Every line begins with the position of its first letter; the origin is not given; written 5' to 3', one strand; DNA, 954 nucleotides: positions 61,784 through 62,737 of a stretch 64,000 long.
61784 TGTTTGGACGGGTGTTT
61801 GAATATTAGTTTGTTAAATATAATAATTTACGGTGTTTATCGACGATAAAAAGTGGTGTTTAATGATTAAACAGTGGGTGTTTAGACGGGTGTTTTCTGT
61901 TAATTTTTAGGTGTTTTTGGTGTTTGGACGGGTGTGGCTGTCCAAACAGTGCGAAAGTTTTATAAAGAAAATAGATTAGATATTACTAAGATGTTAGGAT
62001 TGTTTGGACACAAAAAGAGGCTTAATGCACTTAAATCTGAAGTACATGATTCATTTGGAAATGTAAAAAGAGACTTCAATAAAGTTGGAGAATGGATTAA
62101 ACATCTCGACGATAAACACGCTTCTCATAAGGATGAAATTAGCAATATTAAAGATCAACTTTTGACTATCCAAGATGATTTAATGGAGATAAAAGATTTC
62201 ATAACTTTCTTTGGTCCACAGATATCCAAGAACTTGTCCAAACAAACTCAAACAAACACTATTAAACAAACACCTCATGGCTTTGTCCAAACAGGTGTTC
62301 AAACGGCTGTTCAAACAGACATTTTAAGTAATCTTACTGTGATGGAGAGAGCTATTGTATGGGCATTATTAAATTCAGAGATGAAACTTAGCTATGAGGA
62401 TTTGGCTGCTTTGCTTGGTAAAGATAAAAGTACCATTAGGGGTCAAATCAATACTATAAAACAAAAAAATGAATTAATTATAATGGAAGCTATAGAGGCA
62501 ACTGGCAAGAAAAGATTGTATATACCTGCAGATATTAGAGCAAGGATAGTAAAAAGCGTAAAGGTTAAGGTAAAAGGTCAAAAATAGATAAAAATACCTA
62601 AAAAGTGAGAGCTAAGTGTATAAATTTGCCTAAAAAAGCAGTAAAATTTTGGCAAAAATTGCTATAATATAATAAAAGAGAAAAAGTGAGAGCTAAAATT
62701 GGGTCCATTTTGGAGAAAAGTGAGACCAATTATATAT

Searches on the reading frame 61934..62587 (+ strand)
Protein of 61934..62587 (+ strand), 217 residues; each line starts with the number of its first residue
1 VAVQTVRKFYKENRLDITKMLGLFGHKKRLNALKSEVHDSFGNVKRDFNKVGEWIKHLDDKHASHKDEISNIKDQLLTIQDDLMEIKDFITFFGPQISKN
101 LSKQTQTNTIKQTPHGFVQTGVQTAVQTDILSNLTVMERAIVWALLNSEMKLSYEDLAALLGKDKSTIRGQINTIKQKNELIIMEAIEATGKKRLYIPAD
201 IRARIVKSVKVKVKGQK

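Call 12: search_protein_families(library=pfam, proteins=[window:61934-62587:+], max_evalue=0.1)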
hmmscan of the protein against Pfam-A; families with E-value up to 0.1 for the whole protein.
window:61934-62587:+ (217 aa): 12 families
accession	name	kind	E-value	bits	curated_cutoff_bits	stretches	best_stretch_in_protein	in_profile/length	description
PF03289.18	Pox_I1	-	0.0034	17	25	1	46-106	149-209/307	Poxvirus protein I1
PF08279.18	HTH_11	-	0.0035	17.6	25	1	139-187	3-46/55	HTH domain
PF17762.8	HTH_ParB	-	0.0036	17.8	22.6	1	133-176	2-45/102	ParB HTH domain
PF07889.17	DUF1664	-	0.026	15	34.6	1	30-92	50-112/124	Protein of unknown function (DUF1664)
PF21552.3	TFC3_eWH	-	0.029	14.9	27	0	164-207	43-85/91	Transcription factor tau 138 kDa subunit, extended winged helix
PF13730.12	HTH_36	-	0.041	14.1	25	0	152-178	26-52/55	Helix-turn-helix domain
PF07037.17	YfeC-like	-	0.048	14.4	22.9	0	2-84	13-94/122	Transcription regulator YfeC-like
PF13936.12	HTH_38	-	0.05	13.8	27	0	134-168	5-37/44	Helix-turn-helix domain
PF08220.18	HTH_DeoR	-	0.053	13.7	21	0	144-180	7-43/57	DeoR-like helix-turn-helix domain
PF13384.12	HTH_23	-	0.058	13.7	24.6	0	137-172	5-38/50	Homeodomain-like domain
PF01381.28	HTH_3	-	0.085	13.3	23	0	149-169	7-27/55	Helix-turn-helix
PF08299.17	Bac_DnaA_C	-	0.098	13.1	31.5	0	136-175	29-69/69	Bacterial dnaA protein helix-turn-helix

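Call 13: search_protein_families(library=phrogs, proteins=[window:61934-62587:+], max_evalue=0.1)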
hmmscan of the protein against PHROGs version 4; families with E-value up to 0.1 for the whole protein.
window:61934-62587:+ (217 aa): 2 families
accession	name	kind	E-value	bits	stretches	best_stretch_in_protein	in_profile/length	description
phrog_1190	-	transcription regulation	0.034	14.9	1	128-178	106-154/167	RNA polymerase sigma factor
phrog_17804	-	unknown function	0.077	13.9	0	119-138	15-34/56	-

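Call 18: find_homologous_proteins(query=window:61934-62587:+, max_evalue=0.001)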
Query window:61934-62587:+ (217 aa): 925 proteins with E <= 0.001 among 1077 candidates; the best 120 are listed.
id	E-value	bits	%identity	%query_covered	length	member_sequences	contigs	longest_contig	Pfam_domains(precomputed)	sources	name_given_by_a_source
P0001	1.0e-134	464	100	100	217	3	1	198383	-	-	-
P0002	1.8e-108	379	90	90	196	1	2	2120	-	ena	-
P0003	7.7e-103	360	88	84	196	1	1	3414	-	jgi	-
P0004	1.1e-100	353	84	91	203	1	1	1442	-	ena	-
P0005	3.9e-97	342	75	100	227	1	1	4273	-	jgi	-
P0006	5.8e-97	341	75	95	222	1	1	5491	-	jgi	jgi:predicted transcriptional regulator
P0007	1.6e-96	340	81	91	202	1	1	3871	-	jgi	jgi:hypothetical protein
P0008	1.8e-96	340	75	94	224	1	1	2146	-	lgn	-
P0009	2.9e-96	339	82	91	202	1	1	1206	-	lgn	-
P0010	9.2e-96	337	72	94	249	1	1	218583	-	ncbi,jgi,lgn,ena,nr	ncbi:MAG: hypothetical protein KKF50_04375 [Nanoarchaeota archaeon]|nr:hypothetical protein [Nanoarc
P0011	2.4e-95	336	72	100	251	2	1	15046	-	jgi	-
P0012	2.8e-95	336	74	93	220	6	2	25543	-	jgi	-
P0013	3.2e-95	336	80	91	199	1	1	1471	-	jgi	-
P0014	1.5e-94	333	72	95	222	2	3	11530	-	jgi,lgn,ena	-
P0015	2.0e-94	333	72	100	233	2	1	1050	-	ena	-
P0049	3.7e-90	319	70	100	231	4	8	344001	-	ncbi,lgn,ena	-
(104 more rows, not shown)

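Call 20: find_encoding_contigs(protein=P0010, flank=10000, max_places=3)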
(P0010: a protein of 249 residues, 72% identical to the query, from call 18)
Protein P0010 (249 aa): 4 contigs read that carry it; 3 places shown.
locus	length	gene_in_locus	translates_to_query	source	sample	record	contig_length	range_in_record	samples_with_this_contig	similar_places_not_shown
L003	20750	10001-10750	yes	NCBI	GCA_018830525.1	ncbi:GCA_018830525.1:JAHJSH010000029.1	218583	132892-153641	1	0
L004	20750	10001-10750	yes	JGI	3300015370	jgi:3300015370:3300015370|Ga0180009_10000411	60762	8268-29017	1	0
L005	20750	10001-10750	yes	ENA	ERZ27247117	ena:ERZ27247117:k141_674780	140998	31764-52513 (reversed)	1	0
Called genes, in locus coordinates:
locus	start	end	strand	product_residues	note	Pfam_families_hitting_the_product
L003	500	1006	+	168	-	PF00416:Ribosomal_S13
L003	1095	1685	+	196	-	PF01479:S4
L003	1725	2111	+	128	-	PF00411:Ribosomal_S11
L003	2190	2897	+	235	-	PF01193:RNA_pol_L, PF01000:RNA_pol_A_bac (weak)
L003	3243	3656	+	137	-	-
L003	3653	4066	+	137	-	PF00572:Ribosomal_L13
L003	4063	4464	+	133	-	PF00380:Ribosomal_S9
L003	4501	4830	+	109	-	-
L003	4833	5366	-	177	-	PF07508:Recombinase (weak)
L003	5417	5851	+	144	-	-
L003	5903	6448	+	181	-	-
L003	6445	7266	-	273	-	PF13495:Phage_int_SAM_4 (weak), PF00589:Phage_integrase, PF22823:MrpR_C_cat (weak)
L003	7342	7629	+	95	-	PF14599:zinc_ribbon_6 (faint), PF23477:zf_Tbcl_2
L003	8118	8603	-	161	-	-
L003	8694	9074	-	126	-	-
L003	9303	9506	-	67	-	-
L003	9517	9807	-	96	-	-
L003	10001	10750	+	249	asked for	-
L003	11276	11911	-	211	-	-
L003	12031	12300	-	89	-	PF22979:HTH_69 (weak)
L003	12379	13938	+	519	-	-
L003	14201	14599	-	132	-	-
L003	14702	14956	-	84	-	PF05239:PRC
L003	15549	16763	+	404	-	PF01637:ATPase_2 (weak), PF13191:AAA_16 (weak), PF13401:AAA_22, PF22606:Cdc6-ORC-like_ATPase_lid (faint), PF22703:Cdc6_lid, PF09079:WHD_Cdc6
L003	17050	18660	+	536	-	PF00149:Metallophos (weak), PF04042:DNA_pol_E_B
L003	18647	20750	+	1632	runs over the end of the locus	PF03833:PolC_DP2_N, PF24844:PolC_DP2_central, PF24846:PolC_DP2_cat, PF14890:Intein_splicing, PF14528:LAGLIDADG_3, PF24846:PolC_DP2_cat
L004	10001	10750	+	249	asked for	-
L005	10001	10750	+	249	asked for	-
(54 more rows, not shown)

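Call 21: find_encoding_contigs(protein=P0049, flank=10000, max_places=3)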
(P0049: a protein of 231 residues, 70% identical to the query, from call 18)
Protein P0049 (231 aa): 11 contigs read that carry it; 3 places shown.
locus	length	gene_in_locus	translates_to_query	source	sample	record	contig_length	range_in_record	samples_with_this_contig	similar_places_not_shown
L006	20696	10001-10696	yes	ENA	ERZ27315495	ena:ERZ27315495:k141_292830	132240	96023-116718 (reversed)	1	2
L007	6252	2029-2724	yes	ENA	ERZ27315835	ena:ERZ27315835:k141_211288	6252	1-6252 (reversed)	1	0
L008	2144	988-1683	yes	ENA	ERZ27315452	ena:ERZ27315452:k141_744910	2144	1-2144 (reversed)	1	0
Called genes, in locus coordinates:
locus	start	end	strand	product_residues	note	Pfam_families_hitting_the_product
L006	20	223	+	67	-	-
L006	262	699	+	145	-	-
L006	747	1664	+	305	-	-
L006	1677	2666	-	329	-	-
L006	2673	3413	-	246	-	-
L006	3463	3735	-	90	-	-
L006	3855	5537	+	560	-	-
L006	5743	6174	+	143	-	-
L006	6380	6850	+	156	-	-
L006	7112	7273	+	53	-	-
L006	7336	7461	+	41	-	-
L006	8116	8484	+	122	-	-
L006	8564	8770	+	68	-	-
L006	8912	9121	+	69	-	-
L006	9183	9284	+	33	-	-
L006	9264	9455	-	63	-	-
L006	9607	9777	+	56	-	-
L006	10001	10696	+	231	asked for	-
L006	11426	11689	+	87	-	-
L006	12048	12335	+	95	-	-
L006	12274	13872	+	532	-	-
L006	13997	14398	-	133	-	-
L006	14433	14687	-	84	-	PF05239:PRC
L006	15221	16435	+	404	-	PF01637:ATPase_2 (weak), PF13191:AAA_16, PF00004:AAA (weak), PF13401:AAA_22, PF22606:Cdc6-ORC-like_ATPase_lid (faint), PF22703:Cdc6_lid, PF09079:WHD_Cdc6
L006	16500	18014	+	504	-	PF00149:Metallophos (weak), PF04042:DNA_pol_E_B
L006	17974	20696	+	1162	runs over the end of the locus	PF03833:PolC_DP2_N, PF24844:PolC_DP2_central, PF24846:PolC_DP2_cat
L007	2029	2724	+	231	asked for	-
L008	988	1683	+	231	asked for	-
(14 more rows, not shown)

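Call 25: find_related_loci(query=A1, collection=genome_contigs, flank=8000)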
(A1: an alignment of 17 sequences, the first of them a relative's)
Query A1 (217 aa) in genome_contigs; peptide patterns used: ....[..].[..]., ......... (x = any residue, [..] = any of these).
69 stretches matched a pattern; 40 encode a relative of the query (tblastn E <= 1e-3); 40 distinct loci.
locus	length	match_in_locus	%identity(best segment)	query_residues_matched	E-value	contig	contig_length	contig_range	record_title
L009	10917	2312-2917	76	1-202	8e-102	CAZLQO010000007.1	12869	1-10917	MAG TPA_asm: Candidatus Woesearchaeota archaeon isolate SRP178699_co1_15 genome assembly, contig: NODE_6484_length_12869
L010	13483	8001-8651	71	1-217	2e-99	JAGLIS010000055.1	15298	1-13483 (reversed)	MAG: Candidatus Pacearchaeota archaeon isolate RS_3_14 ROV157_3.bin.14.fa_55, whole genome shotgun sequence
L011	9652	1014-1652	72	1-213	9e-99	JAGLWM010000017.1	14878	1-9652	MAG: Candidatus Pacearchaeota archaeon isolate RS_12_23 ZL285.bin.23.fa_17, whole genome shotgun sequence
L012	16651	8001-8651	70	1-217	2e-98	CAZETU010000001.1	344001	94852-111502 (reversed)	MAG TPA_asm: Candidatus Woesearchaeota archaeon isolate binchicken_co243_217 genome assembly, contig: NODE_3_length_3440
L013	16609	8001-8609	72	1-203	1e-98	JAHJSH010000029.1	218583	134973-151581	MAG: Nanoarchaeota archaeon isolate OS_PC_MetaG.mb.194 OS_PC_MetaG.mb.194_k141_625832, whole genome shotgun sequence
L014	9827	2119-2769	71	1-217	9e-99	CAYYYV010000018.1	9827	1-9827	MAG TPA_asm: Candidatus Woesearchaeota archaeon isolate binchicken_co51_34 genome assembly, contig: NODE_2646_length_982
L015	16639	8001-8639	71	1-213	5e-97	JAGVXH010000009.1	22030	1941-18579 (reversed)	Candidatus Pacearchaeota archaeon isolate RIFOXYB2_FULL_43_25 rifoxyb2_full_scaffold_831, whole genome shotgun sequence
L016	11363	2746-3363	70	1-206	5e-97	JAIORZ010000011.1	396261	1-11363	MAG: archaeon isolate SMBSF31 20075_Bin_5_contigs_1_c_000000000001, whole genome shotgun sequence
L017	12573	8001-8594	74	1-198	4e-95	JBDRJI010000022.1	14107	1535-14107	MAG: archaeon isolate MEGAHIT-group-1.64 k141_13414949, whole genome shotgun sequence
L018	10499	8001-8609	73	1-203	9e-95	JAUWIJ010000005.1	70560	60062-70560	MAG: archaeon isolate CSMAG_2291 CSMAG_2291_k127_648448_length_70560_cov_69.0012, whole genome shotgun sequence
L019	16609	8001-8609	71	7-209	3e-94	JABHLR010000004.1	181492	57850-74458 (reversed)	MAG: archaeon isolate SI037S2_bin49 k141_650886, whole genome shotgun sequence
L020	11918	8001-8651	65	1-217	1e-93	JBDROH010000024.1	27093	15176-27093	MAG: archaeon isolate MEGAHIT-group-1.942 k141_13135141, whole genome shotgun sequence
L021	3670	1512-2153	68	1-214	7e-94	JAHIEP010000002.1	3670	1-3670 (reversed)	MAG: Nanoarchaeota archaeon isolate KR11_0.1_MetaG.mb.26 KR11_0.1_MetaG.mb.26_k141_14512, whole genome shotgun sequence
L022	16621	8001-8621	67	1-211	8e-92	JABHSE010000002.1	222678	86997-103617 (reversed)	MAG: archaeon isolate SI039_bin30 k141_413828, whole genome shotgun sequence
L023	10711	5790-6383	73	1-198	8e-91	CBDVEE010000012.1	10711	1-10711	MAG TPA_asm: uncultured archaeon isolate SRR22302353_concoct_106 genome assembly, contig: ERZ25073599.3087, whole genome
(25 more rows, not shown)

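Call 38: search_protein_families(library=pfam, proteins=[L003:9303-9506:-, L003:7342-7629:+, L003:8694-9074:-], max_evalue=0.05)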
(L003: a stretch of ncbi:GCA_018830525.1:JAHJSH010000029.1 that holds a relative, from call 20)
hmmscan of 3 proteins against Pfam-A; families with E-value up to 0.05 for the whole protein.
L003:9303-9506:- (67 aa): 0 families

L003:7342-7629:+ (95 aa): 6 families
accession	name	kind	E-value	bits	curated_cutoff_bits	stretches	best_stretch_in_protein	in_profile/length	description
PF23477.1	zf_Tbcl_2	-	1.2e-34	118.1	27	2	58-92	1-35/37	Probable treble clef zinc finger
PF14599.11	zinc_ribbon_6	-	6.6e-05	23.2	27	0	6-37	25-53/59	Zinc-ribbon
PF03604.18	Zn_ribbon_RPAB4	-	0.0058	16.7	24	0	64-89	2-23/32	DNA directed RNA polymerase, 7 kDa subunit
PF24734.1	DUF7685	-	0.0062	16.8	27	1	64-90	1-32/43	Domain of unknown function (DUF7685)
PF22586.1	ANCHR-like_BBOX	-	0.025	15.1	27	0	34-46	21-33/39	ANCHR-like B-box zinc-binding domain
PF24441.1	DUF7560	-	0.027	14.6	27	0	59-74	2-17/44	Family of unknown function (DUF7560)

L003:8694-9074:- (126 aa): 0 families

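Call 41: predict_structure(alignment_id=A1)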
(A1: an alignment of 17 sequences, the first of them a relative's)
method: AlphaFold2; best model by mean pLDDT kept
length: 217 residues; sequences in the alignment: 17
mean_pLDDT: 65.8   pTM: 0.43
mean pLDDT of the five models: 65.8, 65.7, 62.1, 59.0, 55.1
residues with pLDDT >= 90: 5; 70-90: 107; 50-70: 60; < 50: 45
segments of 3 or more residues with pLDDT < 50: 1-4, 97-127, 208-217
pLDDT, mean of each block of 10 residues (from residue 1): 50 55 65 72 73 68 67 73 67 53 32 33 42 79 83 88 89 87 84 85 59 35
secondary structure, 60 per line:
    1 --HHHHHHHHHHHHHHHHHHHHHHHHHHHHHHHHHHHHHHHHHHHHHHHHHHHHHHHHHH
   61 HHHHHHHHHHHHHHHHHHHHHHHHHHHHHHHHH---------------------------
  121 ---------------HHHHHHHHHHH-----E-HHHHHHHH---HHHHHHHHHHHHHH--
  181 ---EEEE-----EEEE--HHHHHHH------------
elements in order: H3-93 H136-146 H154-161 H165-178 E184-187 E193-196 H199-205
